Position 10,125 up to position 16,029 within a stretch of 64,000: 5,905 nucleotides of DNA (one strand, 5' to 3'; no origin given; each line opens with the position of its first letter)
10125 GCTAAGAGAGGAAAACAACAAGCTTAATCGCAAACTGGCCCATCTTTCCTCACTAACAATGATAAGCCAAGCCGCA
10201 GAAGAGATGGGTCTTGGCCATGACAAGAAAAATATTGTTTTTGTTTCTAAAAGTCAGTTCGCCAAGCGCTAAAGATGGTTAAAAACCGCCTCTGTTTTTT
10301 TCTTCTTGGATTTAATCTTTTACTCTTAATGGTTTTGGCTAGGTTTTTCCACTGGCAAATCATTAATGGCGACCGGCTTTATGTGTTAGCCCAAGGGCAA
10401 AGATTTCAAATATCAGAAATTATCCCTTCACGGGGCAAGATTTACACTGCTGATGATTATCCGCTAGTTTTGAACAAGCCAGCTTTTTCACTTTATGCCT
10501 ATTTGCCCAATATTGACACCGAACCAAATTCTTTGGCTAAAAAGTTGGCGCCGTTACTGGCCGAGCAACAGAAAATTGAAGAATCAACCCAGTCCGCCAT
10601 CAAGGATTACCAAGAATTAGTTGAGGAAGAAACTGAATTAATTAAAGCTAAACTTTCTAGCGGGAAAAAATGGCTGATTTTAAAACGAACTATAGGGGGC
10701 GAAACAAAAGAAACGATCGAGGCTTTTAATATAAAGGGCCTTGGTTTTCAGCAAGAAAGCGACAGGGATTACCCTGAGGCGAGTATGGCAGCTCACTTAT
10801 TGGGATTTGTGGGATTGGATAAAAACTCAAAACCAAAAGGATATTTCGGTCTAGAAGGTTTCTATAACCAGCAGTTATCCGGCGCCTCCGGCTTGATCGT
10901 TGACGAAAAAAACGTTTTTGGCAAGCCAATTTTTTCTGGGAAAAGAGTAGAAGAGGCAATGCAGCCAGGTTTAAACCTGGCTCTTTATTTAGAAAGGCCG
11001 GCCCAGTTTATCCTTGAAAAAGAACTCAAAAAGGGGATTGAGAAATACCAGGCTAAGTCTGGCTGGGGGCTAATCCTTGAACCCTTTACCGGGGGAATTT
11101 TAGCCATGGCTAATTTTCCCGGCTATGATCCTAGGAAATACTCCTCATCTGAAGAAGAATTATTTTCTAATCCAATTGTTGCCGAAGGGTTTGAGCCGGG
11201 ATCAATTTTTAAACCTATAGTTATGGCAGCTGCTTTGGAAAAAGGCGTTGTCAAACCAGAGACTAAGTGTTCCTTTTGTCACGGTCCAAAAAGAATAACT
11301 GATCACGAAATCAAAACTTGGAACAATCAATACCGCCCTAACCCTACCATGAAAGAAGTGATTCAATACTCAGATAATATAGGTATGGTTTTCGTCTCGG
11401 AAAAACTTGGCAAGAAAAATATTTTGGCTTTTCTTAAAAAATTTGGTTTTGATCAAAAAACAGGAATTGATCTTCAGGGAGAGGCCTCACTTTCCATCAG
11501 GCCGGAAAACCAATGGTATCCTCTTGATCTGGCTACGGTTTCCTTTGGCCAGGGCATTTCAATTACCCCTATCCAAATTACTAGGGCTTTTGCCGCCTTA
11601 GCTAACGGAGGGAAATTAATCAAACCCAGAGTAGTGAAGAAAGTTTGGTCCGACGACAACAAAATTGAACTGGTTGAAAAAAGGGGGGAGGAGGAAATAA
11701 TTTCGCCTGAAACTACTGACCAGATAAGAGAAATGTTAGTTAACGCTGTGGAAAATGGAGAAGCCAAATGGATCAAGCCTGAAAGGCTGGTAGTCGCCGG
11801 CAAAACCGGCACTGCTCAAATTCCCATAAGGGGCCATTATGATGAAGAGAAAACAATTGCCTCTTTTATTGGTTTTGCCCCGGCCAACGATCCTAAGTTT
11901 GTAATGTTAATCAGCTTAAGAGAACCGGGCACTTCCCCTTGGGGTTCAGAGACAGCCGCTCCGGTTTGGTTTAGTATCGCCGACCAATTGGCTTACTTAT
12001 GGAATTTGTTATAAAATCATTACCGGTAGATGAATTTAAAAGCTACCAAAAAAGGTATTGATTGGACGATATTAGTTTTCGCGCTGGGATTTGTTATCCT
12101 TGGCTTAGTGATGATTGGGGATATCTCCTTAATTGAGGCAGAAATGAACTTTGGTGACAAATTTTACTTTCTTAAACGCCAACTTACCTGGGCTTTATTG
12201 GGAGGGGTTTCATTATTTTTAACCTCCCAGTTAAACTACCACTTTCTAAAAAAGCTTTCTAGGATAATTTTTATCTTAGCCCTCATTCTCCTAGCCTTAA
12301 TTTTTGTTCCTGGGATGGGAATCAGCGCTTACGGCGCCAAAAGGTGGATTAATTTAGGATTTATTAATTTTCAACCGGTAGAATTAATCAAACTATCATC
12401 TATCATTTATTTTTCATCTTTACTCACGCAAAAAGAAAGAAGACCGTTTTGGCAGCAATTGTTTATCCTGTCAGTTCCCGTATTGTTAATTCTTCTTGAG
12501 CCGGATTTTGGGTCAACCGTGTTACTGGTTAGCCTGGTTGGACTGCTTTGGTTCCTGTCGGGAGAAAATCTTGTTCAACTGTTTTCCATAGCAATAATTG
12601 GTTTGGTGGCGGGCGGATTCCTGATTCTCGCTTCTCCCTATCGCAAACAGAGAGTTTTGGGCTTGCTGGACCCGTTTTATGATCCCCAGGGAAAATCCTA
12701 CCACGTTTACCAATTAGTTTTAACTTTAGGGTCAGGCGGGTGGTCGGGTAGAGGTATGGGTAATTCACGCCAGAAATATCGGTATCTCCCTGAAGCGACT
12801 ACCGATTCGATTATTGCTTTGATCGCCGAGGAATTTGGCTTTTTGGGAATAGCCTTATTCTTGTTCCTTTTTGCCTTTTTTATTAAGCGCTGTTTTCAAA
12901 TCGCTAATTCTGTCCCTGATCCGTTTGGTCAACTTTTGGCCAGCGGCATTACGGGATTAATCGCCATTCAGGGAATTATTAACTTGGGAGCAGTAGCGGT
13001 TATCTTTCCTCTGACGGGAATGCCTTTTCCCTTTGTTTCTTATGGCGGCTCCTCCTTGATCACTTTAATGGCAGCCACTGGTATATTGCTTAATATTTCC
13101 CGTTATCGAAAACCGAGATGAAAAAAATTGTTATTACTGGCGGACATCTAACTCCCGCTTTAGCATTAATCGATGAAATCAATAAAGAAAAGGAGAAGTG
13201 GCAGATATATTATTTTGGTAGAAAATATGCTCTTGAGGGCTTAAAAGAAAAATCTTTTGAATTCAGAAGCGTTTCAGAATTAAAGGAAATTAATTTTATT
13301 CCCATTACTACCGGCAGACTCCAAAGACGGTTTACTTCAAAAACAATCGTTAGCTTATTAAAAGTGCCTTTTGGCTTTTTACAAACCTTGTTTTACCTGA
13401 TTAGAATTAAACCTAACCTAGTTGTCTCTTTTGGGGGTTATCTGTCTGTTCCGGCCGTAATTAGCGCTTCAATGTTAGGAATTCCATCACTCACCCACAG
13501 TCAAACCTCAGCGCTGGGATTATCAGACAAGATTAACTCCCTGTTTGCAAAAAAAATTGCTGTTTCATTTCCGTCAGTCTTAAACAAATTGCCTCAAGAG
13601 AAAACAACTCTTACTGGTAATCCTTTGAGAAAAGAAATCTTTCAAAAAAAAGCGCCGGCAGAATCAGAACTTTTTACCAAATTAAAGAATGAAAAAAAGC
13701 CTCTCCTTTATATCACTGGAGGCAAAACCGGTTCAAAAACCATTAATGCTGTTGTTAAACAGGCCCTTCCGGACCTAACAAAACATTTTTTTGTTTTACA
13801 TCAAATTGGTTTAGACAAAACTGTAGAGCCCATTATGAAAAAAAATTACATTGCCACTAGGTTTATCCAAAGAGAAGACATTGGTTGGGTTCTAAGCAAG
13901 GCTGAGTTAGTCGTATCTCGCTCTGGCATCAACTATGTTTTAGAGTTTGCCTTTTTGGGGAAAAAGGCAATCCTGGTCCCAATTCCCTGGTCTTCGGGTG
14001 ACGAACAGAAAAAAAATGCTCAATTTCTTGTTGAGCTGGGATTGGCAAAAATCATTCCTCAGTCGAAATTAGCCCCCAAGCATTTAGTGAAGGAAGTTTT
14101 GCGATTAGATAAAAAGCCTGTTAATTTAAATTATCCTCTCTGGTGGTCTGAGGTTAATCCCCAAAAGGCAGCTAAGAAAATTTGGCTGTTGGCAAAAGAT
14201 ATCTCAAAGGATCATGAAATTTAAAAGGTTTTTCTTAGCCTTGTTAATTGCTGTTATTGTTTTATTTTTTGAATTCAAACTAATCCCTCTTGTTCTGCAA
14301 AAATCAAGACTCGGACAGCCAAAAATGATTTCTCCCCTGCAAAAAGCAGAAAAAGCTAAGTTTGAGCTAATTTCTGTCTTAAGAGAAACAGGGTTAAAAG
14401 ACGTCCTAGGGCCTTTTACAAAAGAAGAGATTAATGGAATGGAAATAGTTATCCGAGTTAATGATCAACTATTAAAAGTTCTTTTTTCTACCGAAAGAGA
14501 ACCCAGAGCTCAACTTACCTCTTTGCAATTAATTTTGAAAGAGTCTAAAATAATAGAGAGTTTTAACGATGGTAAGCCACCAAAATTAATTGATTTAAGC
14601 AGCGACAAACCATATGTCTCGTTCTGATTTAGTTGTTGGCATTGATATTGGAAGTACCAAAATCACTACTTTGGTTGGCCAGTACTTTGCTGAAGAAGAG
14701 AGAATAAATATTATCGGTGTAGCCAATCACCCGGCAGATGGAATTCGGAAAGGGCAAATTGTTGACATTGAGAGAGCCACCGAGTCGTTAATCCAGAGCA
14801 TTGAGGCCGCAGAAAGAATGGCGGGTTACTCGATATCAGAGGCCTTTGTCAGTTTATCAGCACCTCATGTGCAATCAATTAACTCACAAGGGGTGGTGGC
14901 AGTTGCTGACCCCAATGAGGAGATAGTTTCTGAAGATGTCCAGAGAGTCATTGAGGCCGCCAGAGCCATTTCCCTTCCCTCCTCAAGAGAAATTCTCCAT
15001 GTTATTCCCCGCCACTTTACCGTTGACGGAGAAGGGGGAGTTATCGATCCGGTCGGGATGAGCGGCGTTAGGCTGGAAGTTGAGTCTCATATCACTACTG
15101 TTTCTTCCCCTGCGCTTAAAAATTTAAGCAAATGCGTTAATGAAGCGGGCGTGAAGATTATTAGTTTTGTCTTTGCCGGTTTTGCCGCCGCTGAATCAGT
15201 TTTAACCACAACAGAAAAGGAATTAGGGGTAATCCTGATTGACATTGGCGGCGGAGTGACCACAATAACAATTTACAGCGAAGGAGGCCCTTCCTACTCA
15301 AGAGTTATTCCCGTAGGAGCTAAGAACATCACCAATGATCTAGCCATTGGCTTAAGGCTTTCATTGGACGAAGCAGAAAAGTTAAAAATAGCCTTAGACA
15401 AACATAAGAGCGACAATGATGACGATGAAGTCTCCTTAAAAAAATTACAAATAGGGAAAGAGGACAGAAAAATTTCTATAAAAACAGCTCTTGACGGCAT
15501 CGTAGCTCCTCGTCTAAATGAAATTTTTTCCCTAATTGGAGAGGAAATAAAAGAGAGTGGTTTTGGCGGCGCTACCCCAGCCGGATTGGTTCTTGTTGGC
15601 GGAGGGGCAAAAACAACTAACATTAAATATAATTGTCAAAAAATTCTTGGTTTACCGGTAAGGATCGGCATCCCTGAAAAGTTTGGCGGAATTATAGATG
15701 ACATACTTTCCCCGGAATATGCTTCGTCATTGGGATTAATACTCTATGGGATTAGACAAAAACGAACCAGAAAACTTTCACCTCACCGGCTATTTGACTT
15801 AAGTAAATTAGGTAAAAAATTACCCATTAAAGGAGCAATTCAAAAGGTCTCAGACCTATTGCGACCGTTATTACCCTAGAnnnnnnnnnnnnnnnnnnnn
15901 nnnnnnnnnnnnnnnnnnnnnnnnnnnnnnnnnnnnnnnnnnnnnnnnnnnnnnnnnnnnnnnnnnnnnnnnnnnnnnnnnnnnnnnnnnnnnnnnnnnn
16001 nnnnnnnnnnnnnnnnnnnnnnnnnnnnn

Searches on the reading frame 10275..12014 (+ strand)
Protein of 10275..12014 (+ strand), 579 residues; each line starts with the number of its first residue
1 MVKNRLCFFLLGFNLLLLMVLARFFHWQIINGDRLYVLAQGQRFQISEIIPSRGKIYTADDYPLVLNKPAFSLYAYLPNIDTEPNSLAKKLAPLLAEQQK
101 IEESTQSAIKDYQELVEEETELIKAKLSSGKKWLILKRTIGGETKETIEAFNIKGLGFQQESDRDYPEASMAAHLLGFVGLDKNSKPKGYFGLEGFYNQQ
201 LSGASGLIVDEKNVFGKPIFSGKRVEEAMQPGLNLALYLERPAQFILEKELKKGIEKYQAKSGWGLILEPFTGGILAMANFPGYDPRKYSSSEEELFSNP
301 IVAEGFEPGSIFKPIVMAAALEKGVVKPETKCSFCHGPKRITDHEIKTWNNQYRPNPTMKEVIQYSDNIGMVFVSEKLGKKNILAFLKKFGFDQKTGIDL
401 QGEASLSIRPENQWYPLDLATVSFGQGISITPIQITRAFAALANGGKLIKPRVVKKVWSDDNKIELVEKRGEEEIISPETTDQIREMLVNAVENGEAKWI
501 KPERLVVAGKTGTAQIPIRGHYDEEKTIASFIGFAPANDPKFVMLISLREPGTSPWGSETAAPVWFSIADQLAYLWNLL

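Call 9: search_protein_families(library=ncbifam, proteins=[window:10275-12014:+], max_evalue=1e-10)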
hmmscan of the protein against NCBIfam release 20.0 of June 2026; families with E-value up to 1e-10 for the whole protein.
window:10275-12014:+ (579 aa): 17 families
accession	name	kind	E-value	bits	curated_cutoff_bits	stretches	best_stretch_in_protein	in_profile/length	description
TIGR02214.1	spoVD_pbp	equivalog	2.6e-108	363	688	1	5-569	1-551/636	stage V sporulation protein D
TIGR03423.1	pbp2_mrdA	equivalog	1.2e-79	268.5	455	1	5-572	2-590/593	penicillin-binding protein 2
NF053573.1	PBP2_PenA_Neis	exception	2.9e-73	247.3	1105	1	4-567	26-555/572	peptidoglycan D,D-transpeptidase PBP2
NF038271.1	strep_PBP2X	exception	6.4e-57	193.3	1050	1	47-552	67-594/750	penicillin-binding protein PBP2X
NF011685.0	PRK15105.1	subfamily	8.7e-54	183.1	737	1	10-570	28-555/588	peptidoglycan glycosyltransferase FtsI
TIGR02074.1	PBP_1a_fam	subfamily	4.5e-34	118.1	508.75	1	226-567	217-527/535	PBP1A family penicillin-binding protein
NF051842.1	PBP4_5_Efaec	equivalog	1e-32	113.3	700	1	104-548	197-645/668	penicillin-binding protein PBP4(5)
NF008061.0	PRK10795.1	equivalog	3.2e-25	88.8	962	1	9-555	25-599/634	peptidoglycan DD-transpeptidase MrdA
NF038278.1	strep_PBP2B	exception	3.2e-24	85.4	975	1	244-544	320-648/678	penicillin-binding protein PBP2B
NF051885.1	tranpepglycosPbpC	equivalog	6.1e-19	68.1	900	1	297-515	351-545/632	multimodular transpeptidase-transglycosylase PbpC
TIGR02073.1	PBP_1c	equivalog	9.7e-15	54.2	494.2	1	308-514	314-494/728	penicillin-binding protein 1C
NF000237.1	MECA_PBP2A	equivalog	3.7e-13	48.6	750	1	144-549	224-634/668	PBP2a family beta-lactam-resistant peptidoglycan transpeptidase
NF038276.1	strep_PBP2A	exception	8.5e-13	47.4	1100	1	306-519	392-584/716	penicillin-binding protein PBP2A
NF038272.1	strep_PBP1A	exception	1.2e-12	46.9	1075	1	306-515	364-560/658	penicillin-binding protein PBP1A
NF000407.1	MECC_PBP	exception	3.1e-11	42.3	1500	0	356-549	449-631/665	PBP2a family beta-lactam-resistant peptidoglycan transpeptidase MecC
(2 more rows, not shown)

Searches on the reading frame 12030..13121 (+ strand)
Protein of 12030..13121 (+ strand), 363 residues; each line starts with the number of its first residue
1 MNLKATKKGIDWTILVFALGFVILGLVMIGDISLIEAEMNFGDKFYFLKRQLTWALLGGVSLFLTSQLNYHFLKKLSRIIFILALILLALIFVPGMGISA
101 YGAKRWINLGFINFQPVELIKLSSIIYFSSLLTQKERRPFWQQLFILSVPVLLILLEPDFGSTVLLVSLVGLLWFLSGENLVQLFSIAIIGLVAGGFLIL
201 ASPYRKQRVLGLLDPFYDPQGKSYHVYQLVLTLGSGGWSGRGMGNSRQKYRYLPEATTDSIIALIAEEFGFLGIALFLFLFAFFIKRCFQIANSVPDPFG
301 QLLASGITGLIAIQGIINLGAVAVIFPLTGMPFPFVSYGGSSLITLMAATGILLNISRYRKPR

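Call 78: search_protein_families(library=pfam, proteins=[window:12030-13121:+], max_evalue=0.0001)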
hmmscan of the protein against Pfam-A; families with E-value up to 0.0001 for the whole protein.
window:12030-13121:+ (363 aa): 1 family
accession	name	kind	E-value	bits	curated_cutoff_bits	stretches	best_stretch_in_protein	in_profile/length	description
PF01098.24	FTSW_RODA_SPOVE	-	3.7e-100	335.8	26.4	1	14-361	4-355/356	Cell cycle protein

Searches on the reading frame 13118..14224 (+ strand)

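Call 79: search_protein_families(library=pfam, proteins=[window:13118-14224:+], max_evalue=0.0001)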
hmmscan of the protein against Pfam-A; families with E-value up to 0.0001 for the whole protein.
window:13118-14224:+ (368 aa): 2 families
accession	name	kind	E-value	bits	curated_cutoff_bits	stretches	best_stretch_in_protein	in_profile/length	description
PF04101.22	Glyco_tran_28_C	-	2.9e-26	92.9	22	1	197-336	2-146/166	Glycosyltransferase family 28 C-terminal domain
PF03033.26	Glyco_transf_28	-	1.5e-20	74.1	26.2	1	7-148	8-138/139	Glycosyltransferase family 28 N-terminal domain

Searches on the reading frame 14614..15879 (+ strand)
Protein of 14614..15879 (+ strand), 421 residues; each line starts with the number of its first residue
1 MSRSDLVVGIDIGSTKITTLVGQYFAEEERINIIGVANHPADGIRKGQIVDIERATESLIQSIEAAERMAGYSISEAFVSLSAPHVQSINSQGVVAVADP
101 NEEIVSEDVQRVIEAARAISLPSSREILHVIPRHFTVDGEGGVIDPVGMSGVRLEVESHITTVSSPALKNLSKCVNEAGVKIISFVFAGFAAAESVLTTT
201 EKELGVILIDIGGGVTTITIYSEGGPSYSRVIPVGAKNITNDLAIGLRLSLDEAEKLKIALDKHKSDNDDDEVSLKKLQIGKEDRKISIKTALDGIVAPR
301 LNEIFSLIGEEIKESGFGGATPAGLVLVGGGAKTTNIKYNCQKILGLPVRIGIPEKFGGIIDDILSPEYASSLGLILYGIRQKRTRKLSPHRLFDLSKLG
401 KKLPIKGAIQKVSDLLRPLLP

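Call 79: search_protein_families(library=pfam, proteins=[window:14614-15879:+], max_evalue=0.0001)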
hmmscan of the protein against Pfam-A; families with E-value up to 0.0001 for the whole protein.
window:14614-15879:+ (421 aa): 4 families
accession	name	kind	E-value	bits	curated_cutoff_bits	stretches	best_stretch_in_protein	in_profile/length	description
PF14450.12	FtsA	-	7.9e-37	126.9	31.8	2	207-374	1-127/127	Cell division protein FtsA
PF02491.25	SHS2_FTSA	-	2.4e-28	98.7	25.4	1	85-162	3-79/79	SHS2 domain inserted in FTSA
PF06723.19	MreB_Mbl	-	2.5e-09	36.9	27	1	157-351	101-303/327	MreB/Mbl protein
PF11104.14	PilM_2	-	3.7e-08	33.1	27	1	182-260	157-236/340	Type IV pilus assembly protein PilM;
